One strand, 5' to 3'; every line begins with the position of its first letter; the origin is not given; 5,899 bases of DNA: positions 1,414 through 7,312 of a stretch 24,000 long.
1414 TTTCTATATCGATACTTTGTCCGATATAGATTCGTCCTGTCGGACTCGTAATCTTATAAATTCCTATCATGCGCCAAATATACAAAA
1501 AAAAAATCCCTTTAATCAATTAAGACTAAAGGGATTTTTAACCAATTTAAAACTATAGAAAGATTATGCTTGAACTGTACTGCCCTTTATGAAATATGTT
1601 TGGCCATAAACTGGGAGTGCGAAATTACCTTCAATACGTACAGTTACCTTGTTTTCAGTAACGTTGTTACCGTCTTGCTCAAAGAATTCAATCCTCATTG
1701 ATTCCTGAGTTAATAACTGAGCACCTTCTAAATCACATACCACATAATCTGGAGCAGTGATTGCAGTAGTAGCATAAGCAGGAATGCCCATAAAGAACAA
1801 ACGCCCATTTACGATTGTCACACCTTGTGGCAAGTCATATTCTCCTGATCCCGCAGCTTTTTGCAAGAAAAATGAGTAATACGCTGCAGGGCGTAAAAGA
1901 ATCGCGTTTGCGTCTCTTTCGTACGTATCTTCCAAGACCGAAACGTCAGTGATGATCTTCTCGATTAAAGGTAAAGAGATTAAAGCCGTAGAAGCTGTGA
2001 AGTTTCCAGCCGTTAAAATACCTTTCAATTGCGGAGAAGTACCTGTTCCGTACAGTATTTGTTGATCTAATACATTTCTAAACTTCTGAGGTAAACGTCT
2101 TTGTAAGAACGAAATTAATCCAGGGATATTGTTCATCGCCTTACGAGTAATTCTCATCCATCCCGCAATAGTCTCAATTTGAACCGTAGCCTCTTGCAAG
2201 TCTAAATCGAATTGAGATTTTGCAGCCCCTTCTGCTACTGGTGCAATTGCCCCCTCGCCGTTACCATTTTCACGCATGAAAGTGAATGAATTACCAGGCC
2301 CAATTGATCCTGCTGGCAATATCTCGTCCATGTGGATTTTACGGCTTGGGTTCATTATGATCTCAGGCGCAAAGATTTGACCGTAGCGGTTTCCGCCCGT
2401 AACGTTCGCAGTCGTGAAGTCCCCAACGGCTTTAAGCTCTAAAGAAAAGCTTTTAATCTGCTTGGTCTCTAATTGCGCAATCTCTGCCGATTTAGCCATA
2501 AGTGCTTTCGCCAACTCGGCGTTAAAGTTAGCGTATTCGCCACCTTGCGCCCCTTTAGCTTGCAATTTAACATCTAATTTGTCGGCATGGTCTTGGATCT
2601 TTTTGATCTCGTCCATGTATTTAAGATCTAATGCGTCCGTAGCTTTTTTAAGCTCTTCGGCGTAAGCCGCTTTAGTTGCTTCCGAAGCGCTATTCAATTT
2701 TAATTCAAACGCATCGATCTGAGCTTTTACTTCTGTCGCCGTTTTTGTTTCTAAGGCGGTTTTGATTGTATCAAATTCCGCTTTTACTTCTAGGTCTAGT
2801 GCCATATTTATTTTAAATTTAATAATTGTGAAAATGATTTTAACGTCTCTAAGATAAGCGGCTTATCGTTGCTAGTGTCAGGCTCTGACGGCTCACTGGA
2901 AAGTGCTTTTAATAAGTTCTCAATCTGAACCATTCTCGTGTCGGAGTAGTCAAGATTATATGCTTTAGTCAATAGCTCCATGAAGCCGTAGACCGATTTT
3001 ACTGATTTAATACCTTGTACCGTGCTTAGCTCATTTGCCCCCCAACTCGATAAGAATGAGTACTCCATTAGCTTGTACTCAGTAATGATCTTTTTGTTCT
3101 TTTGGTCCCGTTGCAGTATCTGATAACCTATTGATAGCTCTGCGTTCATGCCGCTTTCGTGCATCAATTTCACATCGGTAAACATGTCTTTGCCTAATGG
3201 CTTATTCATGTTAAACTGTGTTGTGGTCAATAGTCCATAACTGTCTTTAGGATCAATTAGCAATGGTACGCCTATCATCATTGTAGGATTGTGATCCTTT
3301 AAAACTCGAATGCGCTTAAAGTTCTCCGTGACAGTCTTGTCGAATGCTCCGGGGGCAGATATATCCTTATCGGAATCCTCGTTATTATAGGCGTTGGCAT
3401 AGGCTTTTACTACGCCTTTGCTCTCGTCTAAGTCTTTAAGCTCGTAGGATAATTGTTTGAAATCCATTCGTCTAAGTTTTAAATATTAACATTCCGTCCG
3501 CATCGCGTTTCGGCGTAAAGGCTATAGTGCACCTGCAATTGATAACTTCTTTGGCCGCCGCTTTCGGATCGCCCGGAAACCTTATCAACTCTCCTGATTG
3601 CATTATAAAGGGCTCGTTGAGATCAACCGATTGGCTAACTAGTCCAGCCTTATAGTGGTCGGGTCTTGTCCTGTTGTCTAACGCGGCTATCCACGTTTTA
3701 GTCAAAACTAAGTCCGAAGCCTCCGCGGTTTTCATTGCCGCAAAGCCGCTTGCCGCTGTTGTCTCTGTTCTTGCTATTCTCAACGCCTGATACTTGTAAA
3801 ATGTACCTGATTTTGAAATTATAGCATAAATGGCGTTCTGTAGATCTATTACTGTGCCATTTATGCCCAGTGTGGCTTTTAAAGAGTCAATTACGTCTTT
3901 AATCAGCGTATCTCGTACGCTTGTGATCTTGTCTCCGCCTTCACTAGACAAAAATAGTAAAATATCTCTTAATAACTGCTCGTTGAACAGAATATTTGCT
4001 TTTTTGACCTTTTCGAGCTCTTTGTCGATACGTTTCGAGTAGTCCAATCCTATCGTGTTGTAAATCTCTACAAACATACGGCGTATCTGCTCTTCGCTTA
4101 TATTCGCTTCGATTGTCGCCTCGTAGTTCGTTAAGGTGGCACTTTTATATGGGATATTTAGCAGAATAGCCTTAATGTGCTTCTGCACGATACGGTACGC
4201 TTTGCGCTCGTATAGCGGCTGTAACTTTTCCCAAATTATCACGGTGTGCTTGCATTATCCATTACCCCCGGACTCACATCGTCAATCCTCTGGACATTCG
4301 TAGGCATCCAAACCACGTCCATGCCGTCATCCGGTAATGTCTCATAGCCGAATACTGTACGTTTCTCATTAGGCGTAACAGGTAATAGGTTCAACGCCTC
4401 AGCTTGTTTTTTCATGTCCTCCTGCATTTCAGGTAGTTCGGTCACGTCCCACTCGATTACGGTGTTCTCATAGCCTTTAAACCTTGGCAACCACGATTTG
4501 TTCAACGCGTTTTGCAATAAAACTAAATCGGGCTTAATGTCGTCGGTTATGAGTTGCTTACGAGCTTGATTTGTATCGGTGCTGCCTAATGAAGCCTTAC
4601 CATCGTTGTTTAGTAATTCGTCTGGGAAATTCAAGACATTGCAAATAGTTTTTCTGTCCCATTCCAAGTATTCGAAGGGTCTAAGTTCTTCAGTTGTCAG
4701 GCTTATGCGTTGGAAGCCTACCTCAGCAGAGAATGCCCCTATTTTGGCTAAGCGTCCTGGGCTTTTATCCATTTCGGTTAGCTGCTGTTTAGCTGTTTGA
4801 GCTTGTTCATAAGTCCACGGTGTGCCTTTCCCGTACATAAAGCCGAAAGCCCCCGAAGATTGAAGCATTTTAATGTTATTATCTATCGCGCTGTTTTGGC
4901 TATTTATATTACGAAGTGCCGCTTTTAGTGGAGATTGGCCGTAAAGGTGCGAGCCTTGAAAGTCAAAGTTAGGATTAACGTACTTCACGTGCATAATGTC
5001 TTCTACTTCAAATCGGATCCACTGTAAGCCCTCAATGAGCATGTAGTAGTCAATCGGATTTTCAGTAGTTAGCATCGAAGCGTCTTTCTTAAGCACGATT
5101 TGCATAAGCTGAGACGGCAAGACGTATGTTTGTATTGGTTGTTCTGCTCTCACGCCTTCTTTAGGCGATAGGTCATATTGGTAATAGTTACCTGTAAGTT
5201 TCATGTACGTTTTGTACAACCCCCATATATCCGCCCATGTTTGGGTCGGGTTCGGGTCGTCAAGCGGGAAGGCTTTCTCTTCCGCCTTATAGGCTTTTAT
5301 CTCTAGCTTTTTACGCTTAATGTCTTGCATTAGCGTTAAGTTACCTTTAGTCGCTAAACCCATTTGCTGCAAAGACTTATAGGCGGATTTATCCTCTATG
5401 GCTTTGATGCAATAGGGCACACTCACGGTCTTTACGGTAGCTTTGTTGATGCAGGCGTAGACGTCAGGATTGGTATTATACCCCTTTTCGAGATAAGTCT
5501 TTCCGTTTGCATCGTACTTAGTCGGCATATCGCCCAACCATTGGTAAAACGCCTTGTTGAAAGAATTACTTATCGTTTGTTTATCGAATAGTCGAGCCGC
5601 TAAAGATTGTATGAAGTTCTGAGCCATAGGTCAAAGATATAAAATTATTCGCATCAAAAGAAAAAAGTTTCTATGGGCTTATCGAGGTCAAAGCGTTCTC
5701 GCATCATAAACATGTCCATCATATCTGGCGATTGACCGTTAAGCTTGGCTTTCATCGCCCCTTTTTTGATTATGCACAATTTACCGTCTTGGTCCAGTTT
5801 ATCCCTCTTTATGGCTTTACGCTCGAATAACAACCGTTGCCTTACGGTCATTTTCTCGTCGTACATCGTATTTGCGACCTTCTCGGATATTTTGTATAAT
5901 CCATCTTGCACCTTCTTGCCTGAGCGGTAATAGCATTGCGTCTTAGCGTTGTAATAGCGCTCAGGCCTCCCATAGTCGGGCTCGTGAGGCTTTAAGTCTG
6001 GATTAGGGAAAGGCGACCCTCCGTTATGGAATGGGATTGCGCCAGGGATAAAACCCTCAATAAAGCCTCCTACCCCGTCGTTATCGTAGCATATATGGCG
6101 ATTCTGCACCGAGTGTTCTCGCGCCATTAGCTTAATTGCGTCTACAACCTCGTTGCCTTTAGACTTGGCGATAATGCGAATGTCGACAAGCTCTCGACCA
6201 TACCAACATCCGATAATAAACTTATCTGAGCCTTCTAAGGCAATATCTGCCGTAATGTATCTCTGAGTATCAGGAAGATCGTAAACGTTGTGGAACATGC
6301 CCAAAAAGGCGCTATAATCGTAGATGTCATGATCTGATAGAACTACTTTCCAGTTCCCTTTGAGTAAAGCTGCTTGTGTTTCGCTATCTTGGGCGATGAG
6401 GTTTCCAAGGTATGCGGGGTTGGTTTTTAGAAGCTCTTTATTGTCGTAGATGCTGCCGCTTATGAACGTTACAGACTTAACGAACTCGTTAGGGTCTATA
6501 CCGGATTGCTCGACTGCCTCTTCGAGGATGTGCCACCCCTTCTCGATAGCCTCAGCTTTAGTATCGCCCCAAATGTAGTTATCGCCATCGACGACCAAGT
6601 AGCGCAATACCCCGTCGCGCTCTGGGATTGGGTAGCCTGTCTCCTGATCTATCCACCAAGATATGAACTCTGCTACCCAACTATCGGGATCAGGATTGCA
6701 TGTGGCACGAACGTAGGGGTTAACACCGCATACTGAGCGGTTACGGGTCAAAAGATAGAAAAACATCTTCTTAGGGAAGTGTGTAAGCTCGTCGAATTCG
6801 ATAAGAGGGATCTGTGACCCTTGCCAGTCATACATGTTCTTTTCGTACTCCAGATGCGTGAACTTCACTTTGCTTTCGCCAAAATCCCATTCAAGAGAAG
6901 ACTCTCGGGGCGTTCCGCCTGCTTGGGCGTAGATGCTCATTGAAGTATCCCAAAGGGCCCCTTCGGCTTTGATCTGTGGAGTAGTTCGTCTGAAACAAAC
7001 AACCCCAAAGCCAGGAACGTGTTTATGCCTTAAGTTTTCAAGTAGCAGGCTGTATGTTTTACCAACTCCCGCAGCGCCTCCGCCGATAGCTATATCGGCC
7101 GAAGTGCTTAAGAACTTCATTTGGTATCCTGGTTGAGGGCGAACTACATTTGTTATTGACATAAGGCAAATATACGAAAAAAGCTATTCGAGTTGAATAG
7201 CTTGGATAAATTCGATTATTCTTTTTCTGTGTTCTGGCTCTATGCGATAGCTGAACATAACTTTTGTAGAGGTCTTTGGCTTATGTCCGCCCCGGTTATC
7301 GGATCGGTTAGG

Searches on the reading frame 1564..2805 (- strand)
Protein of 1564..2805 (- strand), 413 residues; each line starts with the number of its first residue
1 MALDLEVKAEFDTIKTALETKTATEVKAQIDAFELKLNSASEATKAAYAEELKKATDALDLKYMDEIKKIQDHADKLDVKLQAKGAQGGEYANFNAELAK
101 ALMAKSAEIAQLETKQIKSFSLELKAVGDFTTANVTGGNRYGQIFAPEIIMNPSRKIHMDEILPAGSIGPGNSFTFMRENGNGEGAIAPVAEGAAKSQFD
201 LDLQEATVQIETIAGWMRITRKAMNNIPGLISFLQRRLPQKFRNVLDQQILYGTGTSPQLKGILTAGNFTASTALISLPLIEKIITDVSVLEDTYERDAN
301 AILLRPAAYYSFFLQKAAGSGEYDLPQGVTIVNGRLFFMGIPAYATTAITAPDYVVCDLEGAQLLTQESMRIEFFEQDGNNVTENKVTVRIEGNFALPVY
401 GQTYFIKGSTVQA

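Call 59: find_encoding_contigs(protein=window:1564-2805:-, flank=10000, max_places=3)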
Protein window:1564-2805:- (413 aa): 2 contigs read that carry it; 1 place shown.
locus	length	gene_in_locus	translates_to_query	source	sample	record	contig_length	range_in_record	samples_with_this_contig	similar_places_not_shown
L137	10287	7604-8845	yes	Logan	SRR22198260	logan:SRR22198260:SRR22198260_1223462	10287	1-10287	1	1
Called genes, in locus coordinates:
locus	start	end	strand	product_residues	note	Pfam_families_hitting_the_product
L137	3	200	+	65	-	?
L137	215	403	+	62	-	-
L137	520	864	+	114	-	-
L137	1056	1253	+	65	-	-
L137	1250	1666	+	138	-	-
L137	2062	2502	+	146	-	PF20901:Sf6_terminase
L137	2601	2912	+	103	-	-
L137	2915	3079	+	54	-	-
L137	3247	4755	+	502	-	PF03237:Terminase_6N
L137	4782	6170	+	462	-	PF04860:Phage_portal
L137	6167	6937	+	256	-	PF04233:Phage_Mu_F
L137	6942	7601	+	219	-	PF04586:Peptidase_S78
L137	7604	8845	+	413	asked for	PF05065:Phage_capsid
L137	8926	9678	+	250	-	PF01541:GIY-YIG (weak), PF07460:NUMOD3 (faint)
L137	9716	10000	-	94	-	-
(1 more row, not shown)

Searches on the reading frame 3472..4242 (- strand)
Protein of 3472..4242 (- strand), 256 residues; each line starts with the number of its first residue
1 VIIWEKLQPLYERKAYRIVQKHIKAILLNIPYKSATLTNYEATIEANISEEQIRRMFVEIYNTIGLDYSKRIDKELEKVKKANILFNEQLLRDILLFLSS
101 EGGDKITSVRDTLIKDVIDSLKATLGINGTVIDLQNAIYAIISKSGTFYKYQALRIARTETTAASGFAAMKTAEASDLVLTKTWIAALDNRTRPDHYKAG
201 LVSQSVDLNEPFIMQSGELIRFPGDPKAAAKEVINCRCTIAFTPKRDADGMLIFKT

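Call 8: search_protein_families(library=phrogs, proteins=[window:3472-4242:-], max_evalue=0.001)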
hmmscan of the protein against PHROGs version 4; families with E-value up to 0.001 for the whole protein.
window:3472-4242:- (256 aa): 14 families
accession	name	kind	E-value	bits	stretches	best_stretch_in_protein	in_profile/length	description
phrog_2468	-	head and packaging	8e-40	138.2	1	13-251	37-280/303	head morphogenesis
phrog_859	-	head and packaging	4e-26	92.8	1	55-243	105-289/807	portal protein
phrog_2662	-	head and packaging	7.6e-23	82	1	24-249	505-714/717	portal protein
phrog_3517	-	head and packaging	2.8e-21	77.3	1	149-246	231-331/371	head morphogenesis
phrog_115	-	head and packaging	3.8e-13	50.5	1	143-247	232-321/665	minor head protein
phrog_6577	-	unknown function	3e-11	43.4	1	106-242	112-228/1066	-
phrog_18477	-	head and packaging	1.1e-10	41.9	1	147-240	200-295/760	head morphogenesis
phrog_21406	-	unknown function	2.2e-10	39.7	1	167-242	280-351/1668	-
phrog_595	-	head and packaging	1e-09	39.3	1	138-245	206-299/513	head maturation protease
phrog_34890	-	head and packaging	1.1e-07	31.6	1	148-241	208-304/679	head morphogenesis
phrog_15127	-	head and packaging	4.4e-07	29.8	1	35-236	56-244/602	head protein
phrog_324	-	head and packaging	1.9e-05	24.9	1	48-239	135-313/624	head morphogenesis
phrog_19443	-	head and packaging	0.00011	21.9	1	147-241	198-282/579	minor head protein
phrog_13287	-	unknown function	0.00079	19.4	0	183-247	187-252/526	-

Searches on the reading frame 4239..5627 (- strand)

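Call 8: search_protein_families(library=phrogs, proteins=[window:4239-5627:-], max_evalue=0.001)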
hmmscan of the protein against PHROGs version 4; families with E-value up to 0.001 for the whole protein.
window:4239-5627:- (462 aa): 3 families
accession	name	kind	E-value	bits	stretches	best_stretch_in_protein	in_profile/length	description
phrog_12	-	head and packaging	1.3e-36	127.9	1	13-450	50-435/646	portal protein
phrog_2662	-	head and packaging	2.4e-28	100.1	1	28-449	37-426/717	portal protein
phrog_5929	-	head and packaging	8.1e-11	42.7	1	248-452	5-206/228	portal protein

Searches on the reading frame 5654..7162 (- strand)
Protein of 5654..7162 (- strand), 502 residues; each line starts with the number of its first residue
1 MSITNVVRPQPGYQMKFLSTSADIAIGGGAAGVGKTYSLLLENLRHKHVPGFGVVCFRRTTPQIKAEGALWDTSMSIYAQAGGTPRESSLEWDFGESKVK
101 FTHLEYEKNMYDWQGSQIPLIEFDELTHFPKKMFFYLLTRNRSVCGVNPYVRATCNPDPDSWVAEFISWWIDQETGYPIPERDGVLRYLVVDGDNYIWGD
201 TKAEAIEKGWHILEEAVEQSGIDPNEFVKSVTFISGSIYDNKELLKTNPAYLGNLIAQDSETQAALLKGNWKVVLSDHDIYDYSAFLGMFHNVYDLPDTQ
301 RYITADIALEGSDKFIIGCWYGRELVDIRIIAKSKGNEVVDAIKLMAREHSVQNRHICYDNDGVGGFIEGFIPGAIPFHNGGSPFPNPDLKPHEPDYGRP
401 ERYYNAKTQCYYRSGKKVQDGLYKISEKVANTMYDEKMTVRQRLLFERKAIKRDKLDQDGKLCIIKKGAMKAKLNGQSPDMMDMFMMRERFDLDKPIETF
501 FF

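Call 8: search_protein_families(library=phrogs, proteins=[window:5654-7162:-], max_evalue=0.001)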
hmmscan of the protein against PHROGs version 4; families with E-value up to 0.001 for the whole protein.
window:5654-7162:- (502 aa): 3 families
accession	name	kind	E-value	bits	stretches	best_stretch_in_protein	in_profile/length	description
phrog_979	-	head and packaging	3.1e-92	311.3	1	4-286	148-421/642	terminase large subunit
phrog_9526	-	head and packaging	6.4e-49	167.9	1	2-270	3-269/280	terminase large subunit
phrog_2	-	head and packaging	8e-18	65.6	1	5-486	262-588/807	terminase large subunit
